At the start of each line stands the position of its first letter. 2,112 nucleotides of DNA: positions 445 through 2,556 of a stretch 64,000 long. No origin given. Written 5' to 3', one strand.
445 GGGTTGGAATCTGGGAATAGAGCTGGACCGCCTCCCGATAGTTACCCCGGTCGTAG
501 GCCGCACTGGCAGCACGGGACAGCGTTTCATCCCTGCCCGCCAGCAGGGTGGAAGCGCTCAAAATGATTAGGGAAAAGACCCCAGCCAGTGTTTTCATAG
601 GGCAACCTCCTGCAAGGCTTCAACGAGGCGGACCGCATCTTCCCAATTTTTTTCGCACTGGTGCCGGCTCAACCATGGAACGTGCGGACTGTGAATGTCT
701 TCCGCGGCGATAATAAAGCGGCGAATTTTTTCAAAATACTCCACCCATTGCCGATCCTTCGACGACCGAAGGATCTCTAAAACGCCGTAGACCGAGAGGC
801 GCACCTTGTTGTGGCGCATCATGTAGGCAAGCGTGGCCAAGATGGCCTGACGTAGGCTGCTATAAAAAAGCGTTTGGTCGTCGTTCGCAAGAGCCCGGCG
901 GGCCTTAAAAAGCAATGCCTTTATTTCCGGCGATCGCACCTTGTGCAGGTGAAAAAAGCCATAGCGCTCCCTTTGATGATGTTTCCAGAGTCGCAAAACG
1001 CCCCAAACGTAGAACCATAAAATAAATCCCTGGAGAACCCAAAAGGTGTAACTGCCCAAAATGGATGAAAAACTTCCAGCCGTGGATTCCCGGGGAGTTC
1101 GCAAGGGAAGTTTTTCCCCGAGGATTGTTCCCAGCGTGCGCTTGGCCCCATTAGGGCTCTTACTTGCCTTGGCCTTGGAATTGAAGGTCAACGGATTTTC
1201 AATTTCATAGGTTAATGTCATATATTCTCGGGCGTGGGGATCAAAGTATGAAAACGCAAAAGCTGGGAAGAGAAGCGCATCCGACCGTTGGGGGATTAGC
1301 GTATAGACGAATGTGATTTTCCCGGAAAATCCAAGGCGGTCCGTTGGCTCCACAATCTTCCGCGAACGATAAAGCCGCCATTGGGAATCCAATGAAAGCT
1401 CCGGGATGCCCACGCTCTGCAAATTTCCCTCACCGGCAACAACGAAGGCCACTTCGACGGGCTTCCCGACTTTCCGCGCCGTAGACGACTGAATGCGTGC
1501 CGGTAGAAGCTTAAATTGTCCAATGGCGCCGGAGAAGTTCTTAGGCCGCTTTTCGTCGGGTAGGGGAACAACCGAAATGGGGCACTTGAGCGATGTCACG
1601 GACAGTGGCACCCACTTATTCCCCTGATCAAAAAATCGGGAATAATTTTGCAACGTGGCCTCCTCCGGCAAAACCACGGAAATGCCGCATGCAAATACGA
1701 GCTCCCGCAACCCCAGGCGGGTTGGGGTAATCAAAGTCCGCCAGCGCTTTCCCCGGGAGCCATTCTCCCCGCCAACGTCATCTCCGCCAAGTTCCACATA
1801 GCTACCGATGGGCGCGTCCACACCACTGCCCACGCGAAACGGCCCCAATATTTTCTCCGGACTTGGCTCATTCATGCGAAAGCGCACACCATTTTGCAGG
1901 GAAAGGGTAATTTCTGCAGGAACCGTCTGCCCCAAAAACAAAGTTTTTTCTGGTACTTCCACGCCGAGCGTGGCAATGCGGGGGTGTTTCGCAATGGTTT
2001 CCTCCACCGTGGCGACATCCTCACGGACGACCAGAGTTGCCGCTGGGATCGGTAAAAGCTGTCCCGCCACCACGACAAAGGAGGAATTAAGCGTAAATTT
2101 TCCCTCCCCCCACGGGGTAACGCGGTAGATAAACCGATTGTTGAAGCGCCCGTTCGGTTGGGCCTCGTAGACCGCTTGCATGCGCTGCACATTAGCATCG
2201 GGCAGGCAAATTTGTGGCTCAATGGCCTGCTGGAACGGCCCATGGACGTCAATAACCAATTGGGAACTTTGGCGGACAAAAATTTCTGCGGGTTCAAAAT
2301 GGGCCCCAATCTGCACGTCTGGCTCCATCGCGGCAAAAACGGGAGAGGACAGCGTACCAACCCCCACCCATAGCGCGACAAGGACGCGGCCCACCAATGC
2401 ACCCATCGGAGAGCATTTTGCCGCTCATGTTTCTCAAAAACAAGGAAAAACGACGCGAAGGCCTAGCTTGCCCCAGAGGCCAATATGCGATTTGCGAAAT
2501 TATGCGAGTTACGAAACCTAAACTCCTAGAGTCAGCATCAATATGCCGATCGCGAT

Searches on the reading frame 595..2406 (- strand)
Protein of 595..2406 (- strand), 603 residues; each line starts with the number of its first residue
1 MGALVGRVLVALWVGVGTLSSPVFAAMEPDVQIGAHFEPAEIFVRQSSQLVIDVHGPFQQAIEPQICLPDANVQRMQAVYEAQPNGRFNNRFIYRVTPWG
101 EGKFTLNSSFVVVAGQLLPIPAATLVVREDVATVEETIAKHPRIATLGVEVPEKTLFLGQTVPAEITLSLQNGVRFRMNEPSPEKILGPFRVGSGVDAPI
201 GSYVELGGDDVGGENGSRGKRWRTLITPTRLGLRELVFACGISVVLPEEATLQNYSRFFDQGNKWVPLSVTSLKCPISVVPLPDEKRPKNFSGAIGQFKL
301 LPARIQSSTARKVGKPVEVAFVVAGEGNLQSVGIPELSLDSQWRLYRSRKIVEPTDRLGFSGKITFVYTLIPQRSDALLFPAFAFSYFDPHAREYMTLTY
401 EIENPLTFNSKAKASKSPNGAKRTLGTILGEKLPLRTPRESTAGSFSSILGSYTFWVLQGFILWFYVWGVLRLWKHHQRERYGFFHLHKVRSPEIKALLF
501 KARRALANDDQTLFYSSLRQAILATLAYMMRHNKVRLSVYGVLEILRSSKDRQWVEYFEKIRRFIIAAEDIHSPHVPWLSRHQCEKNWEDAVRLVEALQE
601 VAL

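Call 77: find_encoding_contigs(protein=window:595-2406:-, flank=10000, max_places=2)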
Protein window:595-2406:- (603 aa): 1 contig read that carries it; 1 place shown.
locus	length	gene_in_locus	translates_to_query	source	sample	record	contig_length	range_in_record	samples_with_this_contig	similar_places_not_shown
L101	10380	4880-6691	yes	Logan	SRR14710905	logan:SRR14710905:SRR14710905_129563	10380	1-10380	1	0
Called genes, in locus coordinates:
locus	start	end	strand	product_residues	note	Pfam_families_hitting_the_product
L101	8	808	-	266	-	PF20260:PUA_4 (weak), PF04452:Methyltrans_RNA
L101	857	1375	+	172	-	PF04347:FliO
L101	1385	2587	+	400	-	PF12242:Eno-Rase_NADH_b, PF12241:Enoyl_reductase, PF07055:Eno-Rase_FAD_bd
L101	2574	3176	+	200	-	PF00574:CLP_protease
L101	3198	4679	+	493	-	PF08245:Mur_ligase_M, PF02875:Mur_ligase_C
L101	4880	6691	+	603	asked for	-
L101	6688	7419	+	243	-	-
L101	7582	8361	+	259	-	-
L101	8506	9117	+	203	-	PF00702:Hydrolase, PF13419:HAD_2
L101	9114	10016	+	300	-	PF00483:NTP_transferase, PF12804:NTP_transf_3 (weak)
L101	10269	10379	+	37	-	?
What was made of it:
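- Tried and rejected: Extending the contig: only about 3 kb was gained on the left (call 77).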
